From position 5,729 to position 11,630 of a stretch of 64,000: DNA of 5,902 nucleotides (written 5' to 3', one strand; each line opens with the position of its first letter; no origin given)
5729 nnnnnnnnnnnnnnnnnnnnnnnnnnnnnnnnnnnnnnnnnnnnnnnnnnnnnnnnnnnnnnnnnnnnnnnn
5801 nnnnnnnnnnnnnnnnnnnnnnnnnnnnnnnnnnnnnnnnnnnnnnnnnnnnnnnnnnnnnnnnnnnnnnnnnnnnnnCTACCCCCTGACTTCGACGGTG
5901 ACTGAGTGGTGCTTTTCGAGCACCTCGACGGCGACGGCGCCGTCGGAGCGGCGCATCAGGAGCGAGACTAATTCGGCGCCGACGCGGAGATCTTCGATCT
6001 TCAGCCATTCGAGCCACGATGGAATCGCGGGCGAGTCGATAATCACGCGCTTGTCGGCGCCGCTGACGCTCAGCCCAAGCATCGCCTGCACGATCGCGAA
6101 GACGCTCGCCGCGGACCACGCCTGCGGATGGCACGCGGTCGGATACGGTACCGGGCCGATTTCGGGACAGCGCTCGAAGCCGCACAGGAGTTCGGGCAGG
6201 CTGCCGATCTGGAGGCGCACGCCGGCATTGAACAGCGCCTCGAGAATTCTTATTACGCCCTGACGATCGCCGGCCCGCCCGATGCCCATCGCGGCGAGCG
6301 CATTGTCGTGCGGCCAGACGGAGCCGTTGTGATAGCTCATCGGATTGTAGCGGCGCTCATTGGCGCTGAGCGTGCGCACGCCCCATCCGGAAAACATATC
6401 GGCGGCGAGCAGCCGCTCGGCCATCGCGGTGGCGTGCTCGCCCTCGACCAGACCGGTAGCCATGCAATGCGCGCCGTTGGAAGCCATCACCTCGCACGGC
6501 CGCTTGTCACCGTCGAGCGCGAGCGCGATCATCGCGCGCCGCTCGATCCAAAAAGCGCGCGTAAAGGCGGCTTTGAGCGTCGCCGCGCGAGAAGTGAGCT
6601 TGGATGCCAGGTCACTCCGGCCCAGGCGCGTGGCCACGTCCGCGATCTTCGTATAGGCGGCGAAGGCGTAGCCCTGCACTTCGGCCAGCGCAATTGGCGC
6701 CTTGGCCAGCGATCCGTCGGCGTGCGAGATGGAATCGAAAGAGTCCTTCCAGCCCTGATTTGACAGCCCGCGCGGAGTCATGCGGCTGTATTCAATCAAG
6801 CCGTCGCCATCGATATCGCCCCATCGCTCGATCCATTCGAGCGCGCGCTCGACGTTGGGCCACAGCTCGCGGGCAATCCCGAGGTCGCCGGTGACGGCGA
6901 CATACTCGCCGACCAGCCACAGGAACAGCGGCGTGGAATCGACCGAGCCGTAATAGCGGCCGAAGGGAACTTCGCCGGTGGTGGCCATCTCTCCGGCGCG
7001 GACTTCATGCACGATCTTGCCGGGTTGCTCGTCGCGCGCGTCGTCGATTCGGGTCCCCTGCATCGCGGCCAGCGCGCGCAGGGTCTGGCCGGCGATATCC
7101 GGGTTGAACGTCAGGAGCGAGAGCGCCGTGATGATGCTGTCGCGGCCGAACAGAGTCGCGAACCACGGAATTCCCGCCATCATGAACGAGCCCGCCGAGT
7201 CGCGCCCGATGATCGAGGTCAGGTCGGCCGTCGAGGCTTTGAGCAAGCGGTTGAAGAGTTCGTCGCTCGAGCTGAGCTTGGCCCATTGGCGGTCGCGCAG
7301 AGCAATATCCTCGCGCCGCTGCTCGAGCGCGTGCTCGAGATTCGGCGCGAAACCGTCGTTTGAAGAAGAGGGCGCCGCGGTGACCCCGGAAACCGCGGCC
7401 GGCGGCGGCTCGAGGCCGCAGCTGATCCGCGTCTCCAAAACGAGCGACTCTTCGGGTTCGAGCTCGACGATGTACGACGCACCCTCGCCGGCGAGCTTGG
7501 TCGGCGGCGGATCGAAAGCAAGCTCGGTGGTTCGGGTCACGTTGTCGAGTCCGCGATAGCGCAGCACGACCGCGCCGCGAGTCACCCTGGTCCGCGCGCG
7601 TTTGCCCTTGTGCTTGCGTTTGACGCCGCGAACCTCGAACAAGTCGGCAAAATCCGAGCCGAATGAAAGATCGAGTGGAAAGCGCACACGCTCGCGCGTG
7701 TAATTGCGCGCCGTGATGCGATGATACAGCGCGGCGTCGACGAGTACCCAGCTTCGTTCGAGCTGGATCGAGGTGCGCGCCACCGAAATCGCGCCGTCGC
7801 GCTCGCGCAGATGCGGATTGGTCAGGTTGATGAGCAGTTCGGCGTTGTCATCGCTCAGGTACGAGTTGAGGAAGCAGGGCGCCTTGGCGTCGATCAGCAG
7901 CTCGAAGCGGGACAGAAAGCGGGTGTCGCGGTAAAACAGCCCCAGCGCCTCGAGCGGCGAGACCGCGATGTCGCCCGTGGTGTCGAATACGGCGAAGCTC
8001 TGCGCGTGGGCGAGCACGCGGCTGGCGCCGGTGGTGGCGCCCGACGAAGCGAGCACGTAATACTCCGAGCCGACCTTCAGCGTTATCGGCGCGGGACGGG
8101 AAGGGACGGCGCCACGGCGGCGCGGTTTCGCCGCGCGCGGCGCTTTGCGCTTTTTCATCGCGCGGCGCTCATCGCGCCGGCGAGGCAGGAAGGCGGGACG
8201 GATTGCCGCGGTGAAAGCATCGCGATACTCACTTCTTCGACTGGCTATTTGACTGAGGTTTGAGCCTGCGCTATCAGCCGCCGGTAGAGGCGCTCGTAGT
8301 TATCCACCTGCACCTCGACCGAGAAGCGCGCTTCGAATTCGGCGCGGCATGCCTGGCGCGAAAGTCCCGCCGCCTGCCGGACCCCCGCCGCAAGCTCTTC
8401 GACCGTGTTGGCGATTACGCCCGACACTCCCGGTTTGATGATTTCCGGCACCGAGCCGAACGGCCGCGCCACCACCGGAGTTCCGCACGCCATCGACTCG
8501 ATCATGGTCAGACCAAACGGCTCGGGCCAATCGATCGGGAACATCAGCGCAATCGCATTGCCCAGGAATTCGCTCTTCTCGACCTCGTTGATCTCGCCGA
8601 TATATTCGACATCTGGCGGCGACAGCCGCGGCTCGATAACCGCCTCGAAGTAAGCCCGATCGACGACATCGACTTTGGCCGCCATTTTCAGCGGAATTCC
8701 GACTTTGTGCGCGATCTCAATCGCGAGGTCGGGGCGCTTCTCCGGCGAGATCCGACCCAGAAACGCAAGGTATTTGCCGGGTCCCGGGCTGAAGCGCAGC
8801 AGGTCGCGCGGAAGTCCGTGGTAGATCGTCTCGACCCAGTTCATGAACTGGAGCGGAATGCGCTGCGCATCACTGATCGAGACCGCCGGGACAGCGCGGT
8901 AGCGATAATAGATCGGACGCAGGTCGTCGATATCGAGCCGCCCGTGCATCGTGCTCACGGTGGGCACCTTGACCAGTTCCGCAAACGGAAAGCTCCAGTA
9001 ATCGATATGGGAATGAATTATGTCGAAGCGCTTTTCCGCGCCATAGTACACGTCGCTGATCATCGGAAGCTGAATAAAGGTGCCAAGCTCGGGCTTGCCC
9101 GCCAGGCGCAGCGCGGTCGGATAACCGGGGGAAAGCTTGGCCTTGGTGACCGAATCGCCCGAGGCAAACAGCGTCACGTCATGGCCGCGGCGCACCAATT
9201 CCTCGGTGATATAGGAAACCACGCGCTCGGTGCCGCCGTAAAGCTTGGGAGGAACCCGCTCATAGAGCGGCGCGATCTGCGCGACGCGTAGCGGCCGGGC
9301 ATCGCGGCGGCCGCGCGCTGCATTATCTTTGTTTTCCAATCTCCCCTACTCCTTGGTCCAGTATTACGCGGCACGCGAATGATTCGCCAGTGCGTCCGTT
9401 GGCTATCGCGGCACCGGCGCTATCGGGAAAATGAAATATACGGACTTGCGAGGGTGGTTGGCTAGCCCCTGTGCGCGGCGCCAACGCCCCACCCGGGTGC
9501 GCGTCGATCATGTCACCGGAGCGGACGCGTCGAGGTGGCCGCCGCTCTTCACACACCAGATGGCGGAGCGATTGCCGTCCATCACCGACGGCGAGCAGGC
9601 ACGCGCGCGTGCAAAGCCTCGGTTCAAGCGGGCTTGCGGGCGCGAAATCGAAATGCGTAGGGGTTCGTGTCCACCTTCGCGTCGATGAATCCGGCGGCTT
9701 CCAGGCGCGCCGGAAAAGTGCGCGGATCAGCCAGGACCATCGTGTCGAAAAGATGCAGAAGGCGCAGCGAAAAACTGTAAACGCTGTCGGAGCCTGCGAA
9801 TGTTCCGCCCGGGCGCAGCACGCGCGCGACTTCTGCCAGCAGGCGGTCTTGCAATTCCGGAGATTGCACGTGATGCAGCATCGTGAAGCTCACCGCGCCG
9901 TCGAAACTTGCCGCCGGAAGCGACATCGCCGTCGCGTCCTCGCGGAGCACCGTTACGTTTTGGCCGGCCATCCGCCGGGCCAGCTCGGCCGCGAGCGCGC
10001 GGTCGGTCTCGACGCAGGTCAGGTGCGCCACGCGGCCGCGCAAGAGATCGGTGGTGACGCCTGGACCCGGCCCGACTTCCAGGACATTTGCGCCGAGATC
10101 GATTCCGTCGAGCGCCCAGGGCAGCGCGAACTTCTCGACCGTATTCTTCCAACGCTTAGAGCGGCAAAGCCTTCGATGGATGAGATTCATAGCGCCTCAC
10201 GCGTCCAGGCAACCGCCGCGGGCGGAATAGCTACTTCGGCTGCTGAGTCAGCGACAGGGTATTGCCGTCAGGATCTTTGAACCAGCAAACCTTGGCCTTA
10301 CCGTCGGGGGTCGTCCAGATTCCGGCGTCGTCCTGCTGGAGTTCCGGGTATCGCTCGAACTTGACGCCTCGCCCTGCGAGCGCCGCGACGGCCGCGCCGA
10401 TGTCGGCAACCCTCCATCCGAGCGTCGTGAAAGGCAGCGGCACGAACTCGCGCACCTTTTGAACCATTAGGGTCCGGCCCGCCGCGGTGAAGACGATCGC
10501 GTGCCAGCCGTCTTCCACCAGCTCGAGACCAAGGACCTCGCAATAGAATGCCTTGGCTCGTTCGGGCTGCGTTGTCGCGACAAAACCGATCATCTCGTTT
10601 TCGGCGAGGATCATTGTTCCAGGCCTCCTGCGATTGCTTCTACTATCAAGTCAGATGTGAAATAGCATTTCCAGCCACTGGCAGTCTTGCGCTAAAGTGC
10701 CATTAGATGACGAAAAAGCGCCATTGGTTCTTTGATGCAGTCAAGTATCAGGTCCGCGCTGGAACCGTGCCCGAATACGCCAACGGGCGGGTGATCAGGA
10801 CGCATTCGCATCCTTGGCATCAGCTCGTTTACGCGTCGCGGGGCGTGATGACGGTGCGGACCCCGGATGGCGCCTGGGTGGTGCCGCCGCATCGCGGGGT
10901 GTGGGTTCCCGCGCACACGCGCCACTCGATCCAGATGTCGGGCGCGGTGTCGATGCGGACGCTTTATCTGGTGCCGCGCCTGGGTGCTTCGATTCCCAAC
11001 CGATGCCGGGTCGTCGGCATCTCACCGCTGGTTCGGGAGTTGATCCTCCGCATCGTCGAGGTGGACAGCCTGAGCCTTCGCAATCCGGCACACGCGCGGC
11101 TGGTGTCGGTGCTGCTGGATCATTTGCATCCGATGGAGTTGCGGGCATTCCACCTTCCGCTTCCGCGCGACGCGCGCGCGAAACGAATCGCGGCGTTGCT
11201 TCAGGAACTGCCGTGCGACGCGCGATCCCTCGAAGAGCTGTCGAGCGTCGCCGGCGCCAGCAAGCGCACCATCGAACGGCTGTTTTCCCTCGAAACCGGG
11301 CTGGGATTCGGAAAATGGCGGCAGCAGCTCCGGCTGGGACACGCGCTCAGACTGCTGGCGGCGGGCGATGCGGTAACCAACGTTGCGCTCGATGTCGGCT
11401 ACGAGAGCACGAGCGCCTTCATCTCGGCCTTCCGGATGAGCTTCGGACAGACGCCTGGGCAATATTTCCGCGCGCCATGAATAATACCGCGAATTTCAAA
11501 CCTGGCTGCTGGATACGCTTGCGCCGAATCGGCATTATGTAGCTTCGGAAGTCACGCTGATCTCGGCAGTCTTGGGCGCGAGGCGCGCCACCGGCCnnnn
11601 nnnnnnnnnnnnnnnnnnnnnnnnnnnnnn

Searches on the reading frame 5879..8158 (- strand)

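Call 62: search_protein_families(library=pfam, proteins=[window:5879-8158:-], max_evalue=0.0001)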
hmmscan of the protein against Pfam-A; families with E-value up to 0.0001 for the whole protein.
window:5879-8158:- (759 aa): 3 families
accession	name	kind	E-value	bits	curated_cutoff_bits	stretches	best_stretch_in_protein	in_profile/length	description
PF14742.11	GDE_N_bis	-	3.4e-56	190.5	22.1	1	49-242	1-192/194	N-terminal domain of (some) glycogen debranching enzymes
PF22422.2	MGH1-like_GH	-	7.3e-22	78.9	27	1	340-643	8-325/356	Mannosylglycerate hydrolase MGH1-like glycoside hydrolase domain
PF06202.20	GDE_C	-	7.1e-11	42.1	21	1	320-686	12-365/367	Amylo-alpha-1,6-glucosidase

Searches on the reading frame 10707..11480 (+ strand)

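Call 62: search_protein_families(library=pfam, proteins=[window:10707-11480:+], max_evalue=0.0001)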
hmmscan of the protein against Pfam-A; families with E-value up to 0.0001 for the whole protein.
window:10707-11480:+ (257 aa): 3 families
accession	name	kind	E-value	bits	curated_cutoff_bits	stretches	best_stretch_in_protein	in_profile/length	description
PF12833.13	HTH_18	-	1.1e-22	80.5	33.6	1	179-255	2-79/80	Helix-turn-helix domain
PF00165.29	HTH_AraC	-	7.2e-09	36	26.6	1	222-254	10-41/42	Bacterial regulatory helix-turn-helix proteins, AraC family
PF02311.25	AraC_binding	-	1e-08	35.4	21.1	1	27-138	13-114/135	AraC-like ligand binding domain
